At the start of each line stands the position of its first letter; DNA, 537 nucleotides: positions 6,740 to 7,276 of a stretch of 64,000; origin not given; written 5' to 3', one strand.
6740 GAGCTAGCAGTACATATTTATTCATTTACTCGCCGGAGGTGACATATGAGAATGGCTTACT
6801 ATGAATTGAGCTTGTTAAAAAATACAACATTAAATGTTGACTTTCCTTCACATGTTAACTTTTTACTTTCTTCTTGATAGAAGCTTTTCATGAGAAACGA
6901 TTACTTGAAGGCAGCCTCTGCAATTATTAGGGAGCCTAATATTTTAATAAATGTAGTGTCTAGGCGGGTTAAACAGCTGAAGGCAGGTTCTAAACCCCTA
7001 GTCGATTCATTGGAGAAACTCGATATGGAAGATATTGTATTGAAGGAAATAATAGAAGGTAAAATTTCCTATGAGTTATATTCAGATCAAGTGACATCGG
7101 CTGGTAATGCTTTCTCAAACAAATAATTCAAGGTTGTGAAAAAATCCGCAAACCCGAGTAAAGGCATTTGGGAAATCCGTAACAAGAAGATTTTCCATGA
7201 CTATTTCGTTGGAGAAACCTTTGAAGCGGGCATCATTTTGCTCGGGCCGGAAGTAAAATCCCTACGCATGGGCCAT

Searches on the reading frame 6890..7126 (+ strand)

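Call 74: search_protein_families(library=pfam, proteins=[window:6890-7126:+], max_evalue=0.0001)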
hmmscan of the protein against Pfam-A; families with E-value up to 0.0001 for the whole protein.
window:6890-7126:+ (78 aa): 1 family
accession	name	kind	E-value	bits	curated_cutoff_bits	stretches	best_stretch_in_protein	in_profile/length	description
PF01192.27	RNA_pol_Rpb6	-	8.6e-07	29.3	26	1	19-61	12-53/53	RNA polymerase Rpb6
